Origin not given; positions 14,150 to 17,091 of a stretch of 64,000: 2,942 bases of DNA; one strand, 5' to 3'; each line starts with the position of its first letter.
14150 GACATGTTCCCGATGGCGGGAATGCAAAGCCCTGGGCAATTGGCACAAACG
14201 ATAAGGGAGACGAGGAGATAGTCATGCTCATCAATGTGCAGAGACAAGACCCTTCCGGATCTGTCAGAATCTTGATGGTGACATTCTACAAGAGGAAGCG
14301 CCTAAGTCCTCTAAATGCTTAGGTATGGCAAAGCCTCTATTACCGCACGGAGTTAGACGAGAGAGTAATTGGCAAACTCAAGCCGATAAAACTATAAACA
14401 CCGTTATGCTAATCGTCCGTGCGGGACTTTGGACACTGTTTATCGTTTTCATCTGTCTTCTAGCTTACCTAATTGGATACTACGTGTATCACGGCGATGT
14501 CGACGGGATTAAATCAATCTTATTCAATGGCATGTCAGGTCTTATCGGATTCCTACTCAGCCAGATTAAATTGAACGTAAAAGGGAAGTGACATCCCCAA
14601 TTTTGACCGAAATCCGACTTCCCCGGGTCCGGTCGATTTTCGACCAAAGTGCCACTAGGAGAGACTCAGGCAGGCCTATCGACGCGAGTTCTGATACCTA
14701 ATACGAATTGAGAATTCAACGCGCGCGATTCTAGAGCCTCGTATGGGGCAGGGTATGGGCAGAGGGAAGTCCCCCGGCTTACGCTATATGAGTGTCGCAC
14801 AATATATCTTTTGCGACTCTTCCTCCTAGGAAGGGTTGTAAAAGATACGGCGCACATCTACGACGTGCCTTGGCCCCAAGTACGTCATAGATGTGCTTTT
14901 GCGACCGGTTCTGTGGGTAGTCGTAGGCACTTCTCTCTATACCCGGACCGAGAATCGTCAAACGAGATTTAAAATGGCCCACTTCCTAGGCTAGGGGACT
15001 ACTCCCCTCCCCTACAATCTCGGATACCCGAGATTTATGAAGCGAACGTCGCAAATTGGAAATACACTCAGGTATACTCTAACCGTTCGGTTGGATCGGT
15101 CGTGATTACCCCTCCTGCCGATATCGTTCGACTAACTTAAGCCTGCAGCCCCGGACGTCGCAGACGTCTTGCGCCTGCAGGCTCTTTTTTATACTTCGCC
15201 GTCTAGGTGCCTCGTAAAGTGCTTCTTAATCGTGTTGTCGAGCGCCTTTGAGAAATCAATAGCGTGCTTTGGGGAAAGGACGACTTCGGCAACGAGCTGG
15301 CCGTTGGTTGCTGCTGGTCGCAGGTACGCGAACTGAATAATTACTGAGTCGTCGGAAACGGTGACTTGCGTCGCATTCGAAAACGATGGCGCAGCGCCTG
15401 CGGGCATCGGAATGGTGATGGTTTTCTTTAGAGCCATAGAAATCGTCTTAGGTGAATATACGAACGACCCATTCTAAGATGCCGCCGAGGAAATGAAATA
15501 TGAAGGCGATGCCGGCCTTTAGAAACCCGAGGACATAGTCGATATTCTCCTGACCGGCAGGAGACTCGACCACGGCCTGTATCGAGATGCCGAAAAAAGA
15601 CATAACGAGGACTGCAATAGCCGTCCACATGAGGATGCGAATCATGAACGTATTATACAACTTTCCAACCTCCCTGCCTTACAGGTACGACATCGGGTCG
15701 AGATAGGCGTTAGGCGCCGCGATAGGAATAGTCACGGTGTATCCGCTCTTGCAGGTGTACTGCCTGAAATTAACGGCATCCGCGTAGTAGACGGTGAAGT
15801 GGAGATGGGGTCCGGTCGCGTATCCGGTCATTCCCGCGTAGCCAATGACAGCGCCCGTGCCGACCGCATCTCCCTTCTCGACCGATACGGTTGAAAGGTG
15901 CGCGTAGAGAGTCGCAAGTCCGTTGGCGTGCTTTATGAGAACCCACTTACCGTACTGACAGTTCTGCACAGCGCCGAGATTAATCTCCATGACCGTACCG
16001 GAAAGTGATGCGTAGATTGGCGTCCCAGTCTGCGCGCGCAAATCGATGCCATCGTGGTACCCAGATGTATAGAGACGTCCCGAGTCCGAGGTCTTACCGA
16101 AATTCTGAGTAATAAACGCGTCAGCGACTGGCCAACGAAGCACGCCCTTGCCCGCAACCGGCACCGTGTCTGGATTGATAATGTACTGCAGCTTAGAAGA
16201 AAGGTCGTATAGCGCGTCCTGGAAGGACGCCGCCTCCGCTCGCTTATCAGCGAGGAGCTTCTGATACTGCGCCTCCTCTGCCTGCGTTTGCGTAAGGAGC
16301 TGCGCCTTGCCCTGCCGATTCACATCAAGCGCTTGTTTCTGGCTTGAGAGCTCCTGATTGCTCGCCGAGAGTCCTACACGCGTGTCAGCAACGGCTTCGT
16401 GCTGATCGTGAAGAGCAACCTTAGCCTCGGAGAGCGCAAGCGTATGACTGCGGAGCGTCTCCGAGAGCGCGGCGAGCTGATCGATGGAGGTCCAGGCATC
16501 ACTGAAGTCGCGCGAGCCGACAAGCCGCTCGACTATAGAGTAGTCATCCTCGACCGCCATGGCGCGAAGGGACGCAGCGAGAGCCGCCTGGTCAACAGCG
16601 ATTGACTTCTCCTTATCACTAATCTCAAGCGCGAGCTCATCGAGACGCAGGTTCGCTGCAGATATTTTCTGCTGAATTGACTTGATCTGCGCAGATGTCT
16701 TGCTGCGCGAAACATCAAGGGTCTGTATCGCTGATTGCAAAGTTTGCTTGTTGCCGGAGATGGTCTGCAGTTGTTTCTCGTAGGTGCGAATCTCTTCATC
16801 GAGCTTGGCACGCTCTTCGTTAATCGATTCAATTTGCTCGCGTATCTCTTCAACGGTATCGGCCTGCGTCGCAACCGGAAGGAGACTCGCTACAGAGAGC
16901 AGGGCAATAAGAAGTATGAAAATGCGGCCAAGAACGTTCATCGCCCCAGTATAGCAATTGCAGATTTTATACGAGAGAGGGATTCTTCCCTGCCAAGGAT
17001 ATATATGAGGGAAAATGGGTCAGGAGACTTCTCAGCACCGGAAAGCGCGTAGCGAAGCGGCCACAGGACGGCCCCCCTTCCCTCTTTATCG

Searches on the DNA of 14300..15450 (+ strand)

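Call 6: search_rna_families(source=window, start=14300, end=15450, threshold=evalue, max_evalue=10)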
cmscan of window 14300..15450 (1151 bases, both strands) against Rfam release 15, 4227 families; matches with E-value up to 10: 4.
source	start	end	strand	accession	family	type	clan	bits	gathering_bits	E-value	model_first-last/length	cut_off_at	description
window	14803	14851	+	RF03217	mir-3167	Gene; miRNA;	-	21.8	86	0.49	1-59/59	no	mir-3167 microRNA precursor family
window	14987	15015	+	RF03307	mir-1825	Gene; miRNA;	-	19.6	70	0.53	1-52/52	no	mir-1825 microRNA precursor family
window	15073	15189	+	RF02344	ar14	Gene; sRNA;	-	17.5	58.8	1.1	1-123/123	no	Alphaproteobacterial ar14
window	14388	14449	-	RF03790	MIR8008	Gene; miRNA;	-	17.4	66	2.2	10-44/55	no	MIR8008 microRNA precursor family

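Call 14: search_dna_similar(query=window:14592-15195:+, collection=plasmids, mode=distant, max_evalue=0.01)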
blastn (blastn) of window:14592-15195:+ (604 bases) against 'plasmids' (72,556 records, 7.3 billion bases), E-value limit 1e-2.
No match.

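Call 15: search_dna_similar(query=window:14592-15195:+, collection=phages, mode=distant, max_evalue=0.01)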
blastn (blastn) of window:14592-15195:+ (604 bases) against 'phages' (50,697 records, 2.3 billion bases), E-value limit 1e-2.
No match.

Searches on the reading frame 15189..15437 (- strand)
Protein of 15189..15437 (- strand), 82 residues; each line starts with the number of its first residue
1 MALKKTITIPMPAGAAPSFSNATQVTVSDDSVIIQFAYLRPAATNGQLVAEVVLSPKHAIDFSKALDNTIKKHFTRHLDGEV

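Call 7: search_protein_families(library=pfam, proteins=[window:15189-15437:-], max_evalue=0.01)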
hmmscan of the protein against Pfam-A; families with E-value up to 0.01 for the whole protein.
window:15189-15437:- (82 aa): 1 family
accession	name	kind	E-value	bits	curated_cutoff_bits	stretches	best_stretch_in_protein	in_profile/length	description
PF11950.13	DUF3467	-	1.1e-09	38.7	25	1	13-76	22-86/92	Protein of unknown function (DUF3467)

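Call 16: search_protein_families(library=padloc, proteins=[window:15189-15437:-], max_evalue=0.01)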
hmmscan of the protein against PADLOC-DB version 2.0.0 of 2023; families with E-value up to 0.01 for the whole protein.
window:15189-15437:- (82 aa): 0 families

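Call 17: search_protein_families(library=ncbifam, proteins=[window:15189-15437:-], max_evalue=0.01)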
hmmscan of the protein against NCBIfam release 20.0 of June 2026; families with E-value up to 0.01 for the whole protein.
window:15189-15437:- (82 aa): 0 families

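Call 48: find_homologous_proteins(query=window:15192-15437:-, max_evalue=1e-10)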
Query window:15192-15437:- (82 aa): 385 proteins with E <= 1e-10 among 386 candidates; the best 120 are listed.
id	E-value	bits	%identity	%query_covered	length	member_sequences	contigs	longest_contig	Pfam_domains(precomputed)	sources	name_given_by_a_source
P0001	7.1e-45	167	99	100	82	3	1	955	PF11950.14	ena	-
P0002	4.2e-37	143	85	98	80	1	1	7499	PF11950.14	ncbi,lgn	-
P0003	2.0e-35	137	84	98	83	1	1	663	PF11950.14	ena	-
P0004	2.5e-34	134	83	95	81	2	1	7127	PF11950.14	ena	-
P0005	1.8e-33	131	86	90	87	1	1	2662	PF11950.14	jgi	jgi:hypothetical protein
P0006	1.9e-33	131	81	95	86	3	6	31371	PF11950.14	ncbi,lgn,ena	ncbi:MAG TPA: DUF3467 domain-containing protein [Candidatus Paceibacterota bacterium]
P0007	4.6e-33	130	82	94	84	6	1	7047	PF11950.14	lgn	-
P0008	1.5e-32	128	78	96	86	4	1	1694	PF11950.14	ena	-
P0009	2.4e-32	128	84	91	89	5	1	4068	PF11950.14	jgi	jgi:hypothetical protein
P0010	4.5e-32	127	82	95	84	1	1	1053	PF11950.14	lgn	-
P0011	5.2e-32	127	78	93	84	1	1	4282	PF11950.14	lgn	-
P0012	6.8e-32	126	75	96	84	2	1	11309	PF11950.14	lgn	-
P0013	6.9e-32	126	77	95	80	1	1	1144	PF11950.14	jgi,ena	-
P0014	9.5e-32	126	77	95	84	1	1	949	PF11950.14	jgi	jgi:hypothetical protein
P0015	1.1e-31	126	84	91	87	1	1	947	PF11950.14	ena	-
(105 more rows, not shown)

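Call 49: find_encoding_contigs(protein=P0001, flank=3000, max_places=2)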
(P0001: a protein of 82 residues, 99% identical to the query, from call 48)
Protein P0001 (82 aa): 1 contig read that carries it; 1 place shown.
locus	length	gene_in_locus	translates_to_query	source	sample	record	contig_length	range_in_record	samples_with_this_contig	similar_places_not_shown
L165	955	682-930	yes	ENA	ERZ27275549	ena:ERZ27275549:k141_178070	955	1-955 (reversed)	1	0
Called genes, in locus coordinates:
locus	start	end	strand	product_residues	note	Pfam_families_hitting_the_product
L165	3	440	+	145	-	?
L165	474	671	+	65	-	-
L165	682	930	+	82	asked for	PF11950:DUF3467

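Call 50: find_encoding_contigs(protein=P0004, flank=4000, max_places=2)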
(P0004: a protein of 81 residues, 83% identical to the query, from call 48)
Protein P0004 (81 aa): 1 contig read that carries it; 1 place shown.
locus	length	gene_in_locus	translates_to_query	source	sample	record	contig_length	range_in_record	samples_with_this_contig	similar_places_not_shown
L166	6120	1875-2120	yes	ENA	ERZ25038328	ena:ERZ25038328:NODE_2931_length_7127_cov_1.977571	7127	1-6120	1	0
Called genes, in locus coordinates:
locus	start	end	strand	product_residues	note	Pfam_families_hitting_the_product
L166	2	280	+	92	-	?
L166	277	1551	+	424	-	PF11932:DUF3450 (weak), PF01551:Peptidase_M23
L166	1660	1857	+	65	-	-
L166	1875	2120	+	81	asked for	PF11950:DUF3467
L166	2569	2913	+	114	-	-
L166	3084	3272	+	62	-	-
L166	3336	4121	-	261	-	PF18306:LDcluster4, PF03641:Lysine_decarbox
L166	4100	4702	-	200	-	PF00929:RNase_T (weak)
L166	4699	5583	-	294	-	-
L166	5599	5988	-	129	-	-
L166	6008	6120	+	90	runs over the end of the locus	PF01016:Ribosomal_L27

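Call 51: find_encoding_contigs(protein=P0006, flank=4000, max_places=2)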
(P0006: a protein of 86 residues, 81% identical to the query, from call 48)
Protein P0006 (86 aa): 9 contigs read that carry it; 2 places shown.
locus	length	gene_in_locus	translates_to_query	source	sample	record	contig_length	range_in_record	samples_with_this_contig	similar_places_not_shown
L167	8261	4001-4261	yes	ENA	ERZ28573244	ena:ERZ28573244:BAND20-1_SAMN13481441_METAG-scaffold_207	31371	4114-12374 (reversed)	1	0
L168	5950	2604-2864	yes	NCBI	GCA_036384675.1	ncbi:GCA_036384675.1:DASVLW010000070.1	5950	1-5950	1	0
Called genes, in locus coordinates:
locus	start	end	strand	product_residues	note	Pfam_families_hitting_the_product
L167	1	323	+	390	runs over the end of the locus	PF03033:Glyco_transf_28, PF04101:Glyco_tran_28_C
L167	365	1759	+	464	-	PF00749:tRNA-synt_1c, PF19269:Anticodon_2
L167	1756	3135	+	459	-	PF11932:DUF3450 (faint), PF01551:Peptidase_M23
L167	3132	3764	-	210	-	PF00730:HhH-GPD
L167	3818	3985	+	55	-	-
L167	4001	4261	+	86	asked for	PF11950:DUF3467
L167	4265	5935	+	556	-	-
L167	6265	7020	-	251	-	PF18306:LDcluster4, PF03641:Lysine_decarbox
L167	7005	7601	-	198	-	PF00929:RNase_T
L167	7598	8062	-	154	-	-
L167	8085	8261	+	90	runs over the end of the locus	PF01016:Ribosomal_L27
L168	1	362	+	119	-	PF19269:Anticodon_2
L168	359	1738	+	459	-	PF11932:DUF3450 (faint), PF01551:Peptidase_M23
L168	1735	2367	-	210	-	PF00730:HhH-GPD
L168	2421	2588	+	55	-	-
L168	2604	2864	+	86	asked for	PF11950:DUF3467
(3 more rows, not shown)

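Call 52: find_encoding_contigs(protein=P0007, flank=4000, max_places=2)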
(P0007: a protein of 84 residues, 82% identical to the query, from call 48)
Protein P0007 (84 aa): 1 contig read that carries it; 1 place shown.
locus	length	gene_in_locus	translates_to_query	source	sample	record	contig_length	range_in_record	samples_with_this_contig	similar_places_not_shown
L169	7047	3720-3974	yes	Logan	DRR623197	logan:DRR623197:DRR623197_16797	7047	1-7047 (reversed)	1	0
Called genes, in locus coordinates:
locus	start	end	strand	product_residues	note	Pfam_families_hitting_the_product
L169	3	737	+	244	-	?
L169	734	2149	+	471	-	PF00749:tRNA-synt_1c, PF19269:Anticodon_2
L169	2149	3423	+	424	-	PF11932:DUF3450 (weak), PF01551:Peptidase_M23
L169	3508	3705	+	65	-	-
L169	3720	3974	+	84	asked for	PF11950:DUF3467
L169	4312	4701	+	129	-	-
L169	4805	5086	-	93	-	-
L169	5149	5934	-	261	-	PF18306:LDcluster4, PF03641:Lysine_decarbox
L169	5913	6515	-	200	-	-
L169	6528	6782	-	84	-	-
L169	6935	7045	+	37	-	?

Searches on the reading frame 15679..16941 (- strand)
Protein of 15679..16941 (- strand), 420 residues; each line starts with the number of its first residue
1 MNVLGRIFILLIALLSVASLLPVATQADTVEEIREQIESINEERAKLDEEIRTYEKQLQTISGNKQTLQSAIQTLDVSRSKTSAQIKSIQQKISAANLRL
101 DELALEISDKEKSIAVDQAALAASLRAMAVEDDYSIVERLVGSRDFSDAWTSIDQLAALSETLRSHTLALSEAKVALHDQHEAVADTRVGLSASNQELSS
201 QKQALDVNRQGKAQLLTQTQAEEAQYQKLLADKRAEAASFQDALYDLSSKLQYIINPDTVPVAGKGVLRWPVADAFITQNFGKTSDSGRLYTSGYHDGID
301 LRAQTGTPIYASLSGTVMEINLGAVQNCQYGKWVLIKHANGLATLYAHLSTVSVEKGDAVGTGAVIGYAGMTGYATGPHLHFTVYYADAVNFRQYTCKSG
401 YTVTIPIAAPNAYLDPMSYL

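Call 8: search_protein_families(library=pfam, proteins=[window:15679-16941:-], max_evalue=0.01)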
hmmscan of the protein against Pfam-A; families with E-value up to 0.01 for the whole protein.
window:15679-16941:- (420 aa): 4 families
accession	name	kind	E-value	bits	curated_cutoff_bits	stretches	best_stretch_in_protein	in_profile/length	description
PF01551.29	Peptidase_M23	-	6.9e-29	100.3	28.7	1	295-387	2-90/96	Peptidase family M23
PF11932.13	DUF3450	-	2.6e-05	24.1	32.6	1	14-103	7-91/241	Protein of unknown function (DUF3450)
PF15294.11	Leu_zip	-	4.5e-05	23.6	28.2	1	27-128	125-224/275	Leucine zipper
PF14932.11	HAUS-augmin3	-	0.0078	16.2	29.4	1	26-108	64-146/260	HAUS augmin-like complex subunit 3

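Call 18: find_related_loci(query=window:15679-16941:-, collection=genome_contigs, flank=10000)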
Query window:15679-16941:- (420 aa) in genome_contigs; peptide patterns used: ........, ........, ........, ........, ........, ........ (x = any residue, [..] = any of these).
302 stretches matched a pattern; 19 encode a relative of the query (tblastn E <= 1e-3); 19 distinct loci.
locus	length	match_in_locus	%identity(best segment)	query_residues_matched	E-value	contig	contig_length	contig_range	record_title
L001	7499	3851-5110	88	1-420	0e+0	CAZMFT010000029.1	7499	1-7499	MAG TPA_asm: uncultured Candidatus Saccharibacteria bacterium isolate SRP278252_co2_7 genome assembly, contig: NODE_2096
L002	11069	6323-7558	55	10-420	2e-150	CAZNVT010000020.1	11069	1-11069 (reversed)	MAG TPA_asm: uncultured Candidatus Saccharibacteria bacterium isolate SRP285395_co1_552 genome assembly, contig: NODE_98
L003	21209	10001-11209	56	19-420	1e-149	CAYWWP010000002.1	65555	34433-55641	MAG TPA_asm: uncultured Candidatus Saccharibacteria bacterium isolate SRP135725_co1_119 genome assembly, contig: NODE_31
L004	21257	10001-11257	54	6-420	7e-147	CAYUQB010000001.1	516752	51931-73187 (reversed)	MAG TPA_asm: uncultured Candidatus Saccharibacteria bacterium isolate binchicken_co110_140 genome assembly, contig: NODE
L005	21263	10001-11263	51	1-420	3e-138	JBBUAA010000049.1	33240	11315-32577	MAG: Patescibacteria group bacterium isolate H52-bin072_1 H52_bin072_1_000000000049, whole genome shotgun sequence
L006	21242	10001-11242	51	8-420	5e-133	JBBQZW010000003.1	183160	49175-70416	MAG: Candidatus Paceibacteria bacterium isolate Co_metawrap_2255 Cmw_2255_k141_12200836_length_183160_cov_16.3408, whole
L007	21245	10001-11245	51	7-420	4e-131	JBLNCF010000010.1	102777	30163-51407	MAG: Bacillota bacterium isolate MAG132 PRJNA950955_bin39_renamed_9, whole genome shotgun sequence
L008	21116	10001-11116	51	49-420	3e-131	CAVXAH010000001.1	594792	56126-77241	MAG: uncultured bacterium isolate MFD01275.bin.1.77 genome assembly, contig: contig_4149, whole genome shotgun sequence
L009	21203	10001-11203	64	19-420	6e-172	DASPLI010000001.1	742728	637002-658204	MAG TPA_asm: Candidatus Paceibacterota bacterium isolate SMAG_U12059 k141_213345, whole genome shotgun sequence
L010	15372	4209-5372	48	32-419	4e-129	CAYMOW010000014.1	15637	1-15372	MAG TPA_asm: uncultured Candidatus Saccharibacteria bacterium isolate SRP329715_co1_140 genome assembly, contig: NODE_56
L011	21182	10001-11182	49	27-420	1e-128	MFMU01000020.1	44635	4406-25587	MAG: Candidatus Kaiserbacteria bacterium RIFOXYD1_FULL_47_14 rifoxyd1_full_scaffold_733, whole genome shotgun sequence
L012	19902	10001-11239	50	8-420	8e-126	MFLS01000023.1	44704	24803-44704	MAG: Candidatus Kaiserbacteria bacterium RIFCSPHIGHO2_12_FULL_56_13 rifcsphigho2_12_scaffold_4531, whole genome shotgun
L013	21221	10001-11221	46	10-420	4e-124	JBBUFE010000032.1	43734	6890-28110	MAG: Patescibacteria group bacterium isolate H52-bin063_1 H52_bin063_1_000000000032, whole genome shotgun sequence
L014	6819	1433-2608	46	27-420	4e-110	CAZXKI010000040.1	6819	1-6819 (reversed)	MAG TPA_asm: uncultured Candidatus Saccharibacteria bacterium isolate SRP292972_co1_114 genome assembly, contig: NODE_45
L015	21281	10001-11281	41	11-420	2e-103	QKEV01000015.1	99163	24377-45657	MAG: bacterium isolate SZUA-485 scaffold_499, whole genome shotgun sequence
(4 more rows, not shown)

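Call 54: search_protein_families(library=ncbifam, proteins=[L015:11982-12953:+, L005:13390-14330:+], max_evalue=0.00001)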
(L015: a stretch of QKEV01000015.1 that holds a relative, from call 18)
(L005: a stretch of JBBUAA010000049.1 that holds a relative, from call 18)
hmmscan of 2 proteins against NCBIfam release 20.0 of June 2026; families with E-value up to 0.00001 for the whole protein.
L015:11982-12953:+ (323 aa): 11 families
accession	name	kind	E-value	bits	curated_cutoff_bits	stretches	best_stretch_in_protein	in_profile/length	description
NF001399.0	PRK00283.1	subfamily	1.7e-70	237.7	279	1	13-316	8-296/300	tyrosine recombinase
TIGR02224.1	recomb_XerC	equivalog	2.7e-69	233.8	335.15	1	17-316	3-290/295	tyrosine recombinase XerC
TIGR02225.1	recomb_XerD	equivalog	4.3e-69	233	329.6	1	17-316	3-287/290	site-specific tyrosine recombinase XerD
NF040815.2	recomb_XerA_Arch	equivalog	3.4e-55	187.5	220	1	17-310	3-261/263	site-specific tyrosine recombinase/integron integrase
NF002331.0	PRK01287.1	subfamily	2.3e-53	181.5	371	1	15-318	31-327/365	site-specific tyrosine recombinase XerC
NF003462.0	PRK05084.1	equivalog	2.2e-32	112.2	267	1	150-313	196-354/360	tyrosine recombinase XerS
TIGR02249.1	integrase_gron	subfamily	7.3e-30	104.4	265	1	239-308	236-305/315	integron integrase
NF011946.0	PRK15417.1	equivalog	1.5e-19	70.4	435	1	240-305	252-317/337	integron integrase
NF007370.0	PRK09870.1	subfamily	4.6e-14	52.5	221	1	124-315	8-191/200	tyrosine-type DNA invertase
NF007371.0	PRK09871.1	subfamily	5e-14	52.3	222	1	128-314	6-185/198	tyrosine-type DNA invertase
NF040693.1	recomb_GmtY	equivalog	4.4e-10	39.4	340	1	211-309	335-438/441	gamma-mobile-trio recombinase GmtY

L005:13390-14330:+ (313 aa): 11 families
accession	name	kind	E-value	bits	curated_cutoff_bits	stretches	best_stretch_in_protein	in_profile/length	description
TIGR02224.1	recomb_XerC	equivalog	5.7e-68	229.4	335.15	1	10-309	3-290/295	tyrosine recombinase XerC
NF001399.0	PRK00283.1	subfamily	9.9e-66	222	279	1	7-309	9-296/300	tyrosine recombinase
TIGR02225.1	recomb_XerD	equivalog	1.5e-65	221.4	329.6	1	10-309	3-287/290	site-specific tyrosine recombinase XerD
NF040815.2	recomb_XerA_Arch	equivalog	9.4e-57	192.6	220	1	10-303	3-261/263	site-specific tyrosine recombinase/integron integrase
NF002331.0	PRK01287.1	subfamily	8.5e-50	169.7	371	1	1-310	24-326/365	site-specific tyrosine recombinase XerC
NF003462.0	PRK05084.1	equivalog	6.5e-33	113.9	267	1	143-306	196-354/360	tyrosine recombinase XerS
TIGR02249.1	integrase_gron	subfamily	2.6e-30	105.9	265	1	220-301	224-305/315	integron integrase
NF011946.0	PRK15417.1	equivalog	1.4e-17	63.9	435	1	236-298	255-317/337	integron integrase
NF007371.0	PRK09871.1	subfamily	8e-14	51.6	222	1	136-307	20-185/198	tyrosine-type DNA invertase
NF007370.0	PRK09870.1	subfamily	1.7e-13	50.7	221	1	113-307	4-190/200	tyrosine-type DNA invertase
NF040693.1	recomb_GmtY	equivalog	1.3e-09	37.8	340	1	205-302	336-438/441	gamma-mobile-trio recombinase GmtY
